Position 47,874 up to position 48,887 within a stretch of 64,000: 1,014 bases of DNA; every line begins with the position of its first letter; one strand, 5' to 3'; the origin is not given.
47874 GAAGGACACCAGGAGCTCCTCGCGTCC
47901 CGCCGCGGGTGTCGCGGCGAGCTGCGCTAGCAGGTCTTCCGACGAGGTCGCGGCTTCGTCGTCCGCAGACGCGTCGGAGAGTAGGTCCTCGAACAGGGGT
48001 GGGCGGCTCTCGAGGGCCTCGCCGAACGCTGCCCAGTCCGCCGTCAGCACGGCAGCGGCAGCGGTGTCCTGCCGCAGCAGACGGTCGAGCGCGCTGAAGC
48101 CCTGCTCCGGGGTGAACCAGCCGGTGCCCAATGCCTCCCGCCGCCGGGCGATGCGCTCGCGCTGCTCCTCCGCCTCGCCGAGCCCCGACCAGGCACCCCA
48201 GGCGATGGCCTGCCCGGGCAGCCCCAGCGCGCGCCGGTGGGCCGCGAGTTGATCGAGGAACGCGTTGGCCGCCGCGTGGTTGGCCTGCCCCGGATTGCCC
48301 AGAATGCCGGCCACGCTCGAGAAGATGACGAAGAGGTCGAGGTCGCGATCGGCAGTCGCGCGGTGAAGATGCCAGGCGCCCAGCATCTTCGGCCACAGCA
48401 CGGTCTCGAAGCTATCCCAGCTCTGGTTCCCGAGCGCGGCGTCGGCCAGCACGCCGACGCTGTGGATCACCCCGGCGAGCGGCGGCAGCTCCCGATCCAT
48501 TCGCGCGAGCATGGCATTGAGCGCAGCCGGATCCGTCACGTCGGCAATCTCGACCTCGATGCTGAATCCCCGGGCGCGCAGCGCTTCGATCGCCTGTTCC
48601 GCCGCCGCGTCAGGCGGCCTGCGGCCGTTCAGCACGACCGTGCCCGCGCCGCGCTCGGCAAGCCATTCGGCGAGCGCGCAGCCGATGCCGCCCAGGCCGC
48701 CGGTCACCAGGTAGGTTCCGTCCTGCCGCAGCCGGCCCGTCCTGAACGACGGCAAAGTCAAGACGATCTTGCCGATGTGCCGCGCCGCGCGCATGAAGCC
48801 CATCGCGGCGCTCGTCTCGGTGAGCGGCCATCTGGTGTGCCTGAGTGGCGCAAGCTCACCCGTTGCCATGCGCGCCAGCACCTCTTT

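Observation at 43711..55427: Orphan polyketide locus: a KS-AT-DH-cMT-ER-KR-ACP-KS-AT0 megasynthase with a trans carrier protein and an atypical hydrolase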

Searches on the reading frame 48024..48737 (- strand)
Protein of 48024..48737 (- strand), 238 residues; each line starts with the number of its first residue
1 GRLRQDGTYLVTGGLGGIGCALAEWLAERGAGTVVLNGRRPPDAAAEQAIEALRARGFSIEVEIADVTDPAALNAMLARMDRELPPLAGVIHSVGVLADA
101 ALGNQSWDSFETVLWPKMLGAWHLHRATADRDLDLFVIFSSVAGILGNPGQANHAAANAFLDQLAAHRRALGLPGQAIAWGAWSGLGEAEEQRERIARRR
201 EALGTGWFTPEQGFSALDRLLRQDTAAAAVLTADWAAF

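Call 67: search_solved_structures(query=window:48024-48737:-, max_evalue=1e-10, show_alignments=3)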
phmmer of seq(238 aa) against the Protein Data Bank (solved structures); distinct sequences matched with E-value up to 1e-10: 57.
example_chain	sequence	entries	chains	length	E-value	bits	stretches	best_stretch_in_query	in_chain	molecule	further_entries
9d2y_A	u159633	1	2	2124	2.4e-45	158.4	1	4-235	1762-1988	Multifunctional mycocerosic acid synthase membrane-associated MAS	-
9d2z_A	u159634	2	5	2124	2.4e-45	158.4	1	4-235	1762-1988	Mycocerosic acid synthase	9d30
3mjv_A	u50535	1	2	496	4.9e-44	154.1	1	6-238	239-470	AmphB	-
3mjc_A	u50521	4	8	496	1.9e-43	152.1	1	6-238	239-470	AmphB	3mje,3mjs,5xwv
4dif_A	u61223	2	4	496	2.6e-43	151.7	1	6-238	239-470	AmphB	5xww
3mjt_A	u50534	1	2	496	9.1e-43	149.9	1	6-238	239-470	AmphB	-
5bp4_A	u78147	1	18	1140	3.5e-40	141.4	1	4-235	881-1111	Mycocerosic acid synthase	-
2z5l_A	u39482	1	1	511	9.2e-38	133.5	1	5-238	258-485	Tylactone synthase starter module and modules 1 & 2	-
6w7s_A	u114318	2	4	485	3.8e-36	128.3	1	5-236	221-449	EryAI | KR1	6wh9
2fr0_A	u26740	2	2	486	3.8e-36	128.2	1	5-236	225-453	Erythromycin synthase, EryAI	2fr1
7m7i_B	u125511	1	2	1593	3.3e-35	125.2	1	5-236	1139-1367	EryAI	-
7m7j_B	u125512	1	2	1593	3.3e-35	125.2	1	5-236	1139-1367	EryAI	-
7m7e_B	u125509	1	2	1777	3.9e-35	124.9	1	5-236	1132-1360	6-deoxyerythronolide-B synthase EryA2, modules 3 and 4,EryAI,6-deoxyerythronolide-B syntha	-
7m7f_B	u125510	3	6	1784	3.9e-35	124.9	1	5-236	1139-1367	EryAI,6-deoxyerythronolide-B synthase EryA3, modules 5 and 6 chimera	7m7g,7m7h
8tjn_B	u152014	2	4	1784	3.9e-35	124.9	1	5-236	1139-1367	EryAI,6-deoxyerythronolide-B synthase EryA3, modules 5 and 6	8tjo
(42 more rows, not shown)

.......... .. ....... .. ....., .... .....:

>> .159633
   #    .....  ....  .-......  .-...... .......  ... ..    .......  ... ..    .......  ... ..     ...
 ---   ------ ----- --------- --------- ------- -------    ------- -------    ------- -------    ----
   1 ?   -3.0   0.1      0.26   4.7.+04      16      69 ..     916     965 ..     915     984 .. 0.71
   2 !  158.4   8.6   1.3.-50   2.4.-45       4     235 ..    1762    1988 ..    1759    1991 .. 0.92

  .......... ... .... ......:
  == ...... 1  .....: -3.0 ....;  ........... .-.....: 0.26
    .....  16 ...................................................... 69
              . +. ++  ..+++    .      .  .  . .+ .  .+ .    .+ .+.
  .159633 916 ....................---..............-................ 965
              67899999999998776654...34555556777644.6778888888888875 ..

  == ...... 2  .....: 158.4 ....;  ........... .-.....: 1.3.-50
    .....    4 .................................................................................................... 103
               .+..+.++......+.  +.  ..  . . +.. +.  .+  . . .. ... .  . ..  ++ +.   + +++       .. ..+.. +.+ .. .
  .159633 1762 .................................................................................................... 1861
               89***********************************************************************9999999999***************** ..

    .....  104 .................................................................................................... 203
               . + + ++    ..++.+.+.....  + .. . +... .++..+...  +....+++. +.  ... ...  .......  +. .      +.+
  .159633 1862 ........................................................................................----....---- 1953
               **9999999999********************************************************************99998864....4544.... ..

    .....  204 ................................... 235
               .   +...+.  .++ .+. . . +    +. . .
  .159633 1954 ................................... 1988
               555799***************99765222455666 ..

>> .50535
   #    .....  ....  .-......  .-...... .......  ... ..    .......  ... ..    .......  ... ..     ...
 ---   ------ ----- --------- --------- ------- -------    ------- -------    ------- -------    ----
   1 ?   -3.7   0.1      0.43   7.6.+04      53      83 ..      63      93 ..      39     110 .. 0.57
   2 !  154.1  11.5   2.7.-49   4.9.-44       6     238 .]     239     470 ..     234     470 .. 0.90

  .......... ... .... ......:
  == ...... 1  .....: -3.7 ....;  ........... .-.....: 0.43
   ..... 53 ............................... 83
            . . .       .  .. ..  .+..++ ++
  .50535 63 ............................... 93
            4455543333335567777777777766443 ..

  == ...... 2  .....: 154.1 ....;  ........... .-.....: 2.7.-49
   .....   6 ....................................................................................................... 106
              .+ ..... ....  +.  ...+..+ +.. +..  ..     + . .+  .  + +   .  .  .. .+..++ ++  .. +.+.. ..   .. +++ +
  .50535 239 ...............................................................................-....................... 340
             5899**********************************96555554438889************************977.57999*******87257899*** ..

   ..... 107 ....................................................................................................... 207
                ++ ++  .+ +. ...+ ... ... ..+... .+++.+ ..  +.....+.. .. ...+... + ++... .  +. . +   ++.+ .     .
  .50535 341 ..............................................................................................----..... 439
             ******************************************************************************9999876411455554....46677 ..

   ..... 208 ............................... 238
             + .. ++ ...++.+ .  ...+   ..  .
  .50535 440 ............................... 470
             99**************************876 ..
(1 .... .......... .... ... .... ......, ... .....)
